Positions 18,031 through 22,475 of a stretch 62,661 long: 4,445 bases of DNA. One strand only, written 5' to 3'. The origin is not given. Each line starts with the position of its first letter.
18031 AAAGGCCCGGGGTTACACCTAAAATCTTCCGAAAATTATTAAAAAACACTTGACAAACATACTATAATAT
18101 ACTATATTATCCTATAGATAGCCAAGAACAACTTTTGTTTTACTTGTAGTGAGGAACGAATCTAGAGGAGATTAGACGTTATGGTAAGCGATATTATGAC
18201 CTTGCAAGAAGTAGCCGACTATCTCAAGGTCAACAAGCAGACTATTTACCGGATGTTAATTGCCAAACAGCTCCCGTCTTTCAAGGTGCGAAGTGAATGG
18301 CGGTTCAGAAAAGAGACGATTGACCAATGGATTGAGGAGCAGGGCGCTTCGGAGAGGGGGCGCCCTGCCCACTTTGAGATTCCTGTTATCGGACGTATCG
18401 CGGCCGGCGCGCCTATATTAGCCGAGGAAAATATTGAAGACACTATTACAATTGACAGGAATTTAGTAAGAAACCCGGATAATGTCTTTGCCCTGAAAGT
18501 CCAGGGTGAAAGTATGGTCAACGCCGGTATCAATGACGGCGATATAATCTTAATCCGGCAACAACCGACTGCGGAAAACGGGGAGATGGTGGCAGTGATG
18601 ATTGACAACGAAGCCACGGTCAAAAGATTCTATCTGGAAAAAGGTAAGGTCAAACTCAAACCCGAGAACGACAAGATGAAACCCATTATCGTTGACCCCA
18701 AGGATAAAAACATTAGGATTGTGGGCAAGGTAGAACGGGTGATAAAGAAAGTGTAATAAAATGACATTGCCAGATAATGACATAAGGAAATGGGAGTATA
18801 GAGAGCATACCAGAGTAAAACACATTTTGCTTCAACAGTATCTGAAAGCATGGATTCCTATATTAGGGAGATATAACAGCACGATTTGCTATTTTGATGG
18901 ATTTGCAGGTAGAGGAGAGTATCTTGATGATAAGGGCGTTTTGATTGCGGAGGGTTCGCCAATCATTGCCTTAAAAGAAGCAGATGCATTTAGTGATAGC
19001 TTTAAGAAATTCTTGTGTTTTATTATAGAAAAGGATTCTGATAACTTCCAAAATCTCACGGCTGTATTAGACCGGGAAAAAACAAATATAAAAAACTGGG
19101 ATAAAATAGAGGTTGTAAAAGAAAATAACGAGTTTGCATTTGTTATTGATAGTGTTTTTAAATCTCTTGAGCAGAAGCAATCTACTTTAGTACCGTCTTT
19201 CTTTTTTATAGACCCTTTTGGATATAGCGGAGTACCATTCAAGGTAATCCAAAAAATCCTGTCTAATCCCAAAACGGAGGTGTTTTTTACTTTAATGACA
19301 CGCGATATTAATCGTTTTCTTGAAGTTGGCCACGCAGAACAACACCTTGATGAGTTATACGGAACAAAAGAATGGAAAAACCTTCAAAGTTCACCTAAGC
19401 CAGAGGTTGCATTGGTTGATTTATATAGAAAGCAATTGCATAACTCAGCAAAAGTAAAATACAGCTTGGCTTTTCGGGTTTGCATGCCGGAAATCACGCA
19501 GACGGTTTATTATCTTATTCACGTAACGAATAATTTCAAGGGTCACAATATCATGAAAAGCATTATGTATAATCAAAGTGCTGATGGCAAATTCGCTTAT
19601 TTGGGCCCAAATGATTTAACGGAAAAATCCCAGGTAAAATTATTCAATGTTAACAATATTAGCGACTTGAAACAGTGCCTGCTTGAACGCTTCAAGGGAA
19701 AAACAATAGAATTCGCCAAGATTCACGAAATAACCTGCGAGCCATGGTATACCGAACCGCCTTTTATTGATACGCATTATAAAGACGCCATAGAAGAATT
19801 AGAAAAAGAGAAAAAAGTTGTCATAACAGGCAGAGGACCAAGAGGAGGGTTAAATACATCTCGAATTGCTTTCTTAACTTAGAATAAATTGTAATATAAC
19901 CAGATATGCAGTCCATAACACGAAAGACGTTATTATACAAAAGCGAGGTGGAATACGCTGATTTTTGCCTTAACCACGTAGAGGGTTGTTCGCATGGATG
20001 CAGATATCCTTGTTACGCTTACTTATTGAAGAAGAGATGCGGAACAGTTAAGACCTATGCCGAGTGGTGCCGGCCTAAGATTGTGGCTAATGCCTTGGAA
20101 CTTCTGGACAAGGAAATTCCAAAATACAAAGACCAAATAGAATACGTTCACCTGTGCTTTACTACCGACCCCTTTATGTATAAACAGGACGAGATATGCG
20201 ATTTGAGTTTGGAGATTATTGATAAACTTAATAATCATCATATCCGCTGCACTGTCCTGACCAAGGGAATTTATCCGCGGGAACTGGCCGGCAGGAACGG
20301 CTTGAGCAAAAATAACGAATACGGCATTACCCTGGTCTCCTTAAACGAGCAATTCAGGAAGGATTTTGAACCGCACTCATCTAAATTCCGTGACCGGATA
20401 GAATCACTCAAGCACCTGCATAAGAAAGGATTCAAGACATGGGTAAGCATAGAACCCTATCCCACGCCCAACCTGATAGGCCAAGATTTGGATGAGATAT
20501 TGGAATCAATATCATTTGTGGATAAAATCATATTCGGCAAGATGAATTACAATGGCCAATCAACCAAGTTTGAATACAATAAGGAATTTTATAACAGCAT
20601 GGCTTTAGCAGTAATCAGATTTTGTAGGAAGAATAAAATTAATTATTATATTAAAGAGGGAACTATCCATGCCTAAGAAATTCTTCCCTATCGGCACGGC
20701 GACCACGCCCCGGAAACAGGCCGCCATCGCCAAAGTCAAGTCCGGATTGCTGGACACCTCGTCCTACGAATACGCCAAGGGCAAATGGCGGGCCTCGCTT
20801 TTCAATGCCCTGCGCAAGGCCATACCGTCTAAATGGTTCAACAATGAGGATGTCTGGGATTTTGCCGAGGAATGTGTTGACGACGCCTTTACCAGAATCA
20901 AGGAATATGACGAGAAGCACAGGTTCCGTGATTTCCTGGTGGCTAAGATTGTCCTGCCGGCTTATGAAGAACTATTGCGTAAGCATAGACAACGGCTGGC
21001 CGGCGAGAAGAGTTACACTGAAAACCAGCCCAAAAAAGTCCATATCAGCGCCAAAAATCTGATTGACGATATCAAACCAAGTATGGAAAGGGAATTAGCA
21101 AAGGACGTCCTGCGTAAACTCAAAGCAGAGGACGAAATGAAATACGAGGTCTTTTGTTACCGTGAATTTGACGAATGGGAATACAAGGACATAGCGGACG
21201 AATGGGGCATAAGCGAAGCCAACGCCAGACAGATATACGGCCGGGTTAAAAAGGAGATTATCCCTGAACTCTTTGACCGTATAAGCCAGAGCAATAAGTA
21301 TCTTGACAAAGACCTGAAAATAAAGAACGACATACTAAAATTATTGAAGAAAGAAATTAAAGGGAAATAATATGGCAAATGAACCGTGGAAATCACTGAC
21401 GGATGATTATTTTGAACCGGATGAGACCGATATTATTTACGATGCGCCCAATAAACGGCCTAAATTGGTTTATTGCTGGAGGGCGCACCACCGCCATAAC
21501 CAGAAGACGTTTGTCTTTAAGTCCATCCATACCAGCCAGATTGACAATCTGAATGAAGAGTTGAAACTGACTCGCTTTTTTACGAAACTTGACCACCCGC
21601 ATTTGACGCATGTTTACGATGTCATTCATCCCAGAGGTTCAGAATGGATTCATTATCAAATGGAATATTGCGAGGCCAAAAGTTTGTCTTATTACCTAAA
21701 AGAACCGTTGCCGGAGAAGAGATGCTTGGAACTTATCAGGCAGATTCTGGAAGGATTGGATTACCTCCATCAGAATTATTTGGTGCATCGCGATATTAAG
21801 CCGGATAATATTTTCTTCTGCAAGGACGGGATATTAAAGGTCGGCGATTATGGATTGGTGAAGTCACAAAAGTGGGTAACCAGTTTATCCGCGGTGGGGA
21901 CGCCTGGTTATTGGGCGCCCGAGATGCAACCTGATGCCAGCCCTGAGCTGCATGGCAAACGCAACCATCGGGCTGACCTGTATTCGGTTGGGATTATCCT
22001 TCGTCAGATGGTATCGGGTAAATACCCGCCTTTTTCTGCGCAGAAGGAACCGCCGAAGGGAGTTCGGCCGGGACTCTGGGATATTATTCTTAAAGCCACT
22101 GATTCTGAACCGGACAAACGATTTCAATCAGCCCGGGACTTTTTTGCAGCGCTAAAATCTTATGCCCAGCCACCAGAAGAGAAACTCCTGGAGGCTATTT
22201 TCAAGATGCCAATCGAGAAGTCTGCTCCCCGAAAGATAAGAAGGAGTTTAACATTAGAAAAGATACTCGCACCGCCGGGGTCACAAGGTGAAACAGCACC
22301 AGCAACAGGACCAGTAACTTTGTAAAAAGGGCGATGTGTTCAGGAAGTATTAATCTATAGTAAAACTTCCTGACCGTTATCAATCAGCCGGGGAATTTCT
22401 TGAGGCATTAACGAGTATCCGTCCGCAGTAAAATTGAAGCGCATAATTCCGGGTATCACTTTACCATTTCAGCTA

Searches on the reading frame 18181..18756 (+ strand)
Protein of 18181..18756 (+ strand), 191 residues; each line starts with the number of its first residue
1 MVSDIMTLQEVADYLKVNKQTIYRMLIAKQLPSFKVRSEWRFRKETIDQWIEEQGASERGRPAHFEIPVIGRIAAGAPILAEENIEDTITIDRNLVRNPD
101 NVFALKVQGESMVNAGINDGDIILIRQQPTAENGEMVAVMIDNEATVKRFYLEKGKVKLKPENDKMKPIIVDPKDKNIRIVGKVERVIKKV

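Call 11: search_protein_families(library=pfam, proteins=[window:18181-18756:+], max_evalue=0.01)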
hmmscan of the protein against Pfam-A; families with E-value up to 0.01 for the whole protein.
window:18181-18756:+ (191 aa): 3 families
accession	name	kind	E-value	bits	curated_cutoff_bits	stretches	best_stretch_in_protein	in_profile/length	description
PF00717.28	Peptidase_S24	-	3.3e-38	130.4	23.3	1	68-184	1-115/116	Peptidase S24-like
PF12728.13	HTH_17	-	3.1e-15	56.6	27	1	6-54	2-50/51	Helix-turn-helix domain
PF23214.1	SH3_CYT4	-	0.0087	16.1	27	0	118-169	4-53/73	Mitochondrial protein cyt-4 SH3 domain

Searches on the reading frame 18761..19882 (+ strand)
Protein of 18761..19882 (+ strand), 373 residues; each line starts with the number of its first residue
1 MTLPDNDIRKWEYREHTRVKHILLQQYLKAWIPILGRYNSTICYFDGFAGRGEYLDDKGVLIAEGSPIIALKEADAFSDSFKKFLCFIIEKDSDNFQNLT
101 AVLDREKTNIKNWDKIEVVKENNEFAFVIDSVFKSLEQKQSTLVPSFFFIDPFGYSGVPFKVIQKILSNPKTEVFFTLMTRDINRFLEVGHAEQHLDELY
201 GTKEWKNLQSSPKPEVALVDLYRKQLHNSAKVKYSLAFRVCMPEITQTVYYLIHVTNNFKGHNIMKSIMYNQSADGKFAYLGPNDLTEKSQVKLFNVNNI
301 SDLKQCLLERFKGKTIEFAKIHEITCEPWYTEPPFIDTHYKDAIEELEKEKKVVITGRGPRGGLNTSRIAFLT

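Call 11: search_protein_families(library=pfam, proteins=[window:18761-19882:+], max_evalue=0.01)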
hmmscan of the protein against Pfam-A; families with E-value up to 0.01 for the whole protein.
window:18761-19882:+ (373 aa): 1 family
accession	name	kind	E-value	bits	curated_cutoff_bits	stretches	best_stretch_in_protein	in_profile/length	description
PF22560.2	GMT-wHTH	-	7.5e-05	23.5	27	1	299-356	25-78/82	GMT-like wHTH domain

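Call 13: search_protein_families(library=padloc, proteins=[window:18761-19882:+], max_evalue=0.01)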
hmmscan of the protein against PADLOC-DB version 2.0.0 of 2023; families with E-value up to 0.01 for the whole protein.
window:18761-19882:+ (373 aa): 6 families
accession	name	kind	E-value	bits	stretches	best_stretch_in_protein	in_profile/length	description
PDLC04567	PDC-M30A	-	1.1e-34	118.1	1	11-317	9-328/381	-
PDLC04566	PDC-M30A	-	1.5e-30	104.5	1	12-356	9-341/372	-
PDLC04568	PDC-M30A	-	1.4e-25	88.4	1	6-359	4-347/368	-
PDLC04635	PDC-M41A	-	5.3e-13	47.6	1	15-232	10-237/298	-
PDLC04636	PDC-M41A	-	1.1e-12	46.3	1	17-166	10-151/281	-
PDLC04638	PDC-M41A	-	0.00031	18.4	0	15-115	13-110/275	-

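Call 14: search_protein_families(library=ncbifam, proteins=[window:18761-19882:+], max_evalue=0.01)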
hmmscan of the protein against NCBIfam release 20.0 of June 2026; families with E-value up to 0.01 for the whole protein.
window:18761-19882:+ (373 aa): 2 families
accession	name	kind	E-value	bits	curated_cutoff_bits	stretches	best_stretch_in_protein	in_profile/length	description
TIGR04474.1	tcm_partner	subfamily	5.5e-61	206.8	53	1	15-271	1-261/263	three-Cys-motif partner protein TcmP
NF045877.1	CopZ_Nterm_CU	equivalog_domain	0.0047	16.9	190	0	236-304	57-124/161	Csac_0668 family 2Fe-2S cluster-binding (seleno)protein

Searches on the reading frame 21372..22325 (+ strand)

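Call 7: search_protein_families(library=pfam, proteins=[window:21372-22325:+], max_evalue=0.01)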
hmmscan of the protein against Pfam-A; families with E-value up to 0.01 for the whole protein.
window:21372-22325:+ (317 aa): 3 families
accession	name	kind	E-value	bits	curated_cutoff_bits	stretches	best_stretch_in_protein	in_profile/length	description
PF00069.31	Pkinase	-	1.3e-36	126.8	31.7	1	36-227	16-203/263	Protein kinase domain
PF07714.23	PK_Tyr_Ser-Thr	-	2.6e-20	73.3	23.1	1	37-222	21-206/258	Protein tyrosine and serine/threonine kinase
PF14531.12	Kinase-like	-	0.00056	19.7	25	1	124-215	153-246/289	Kinase-like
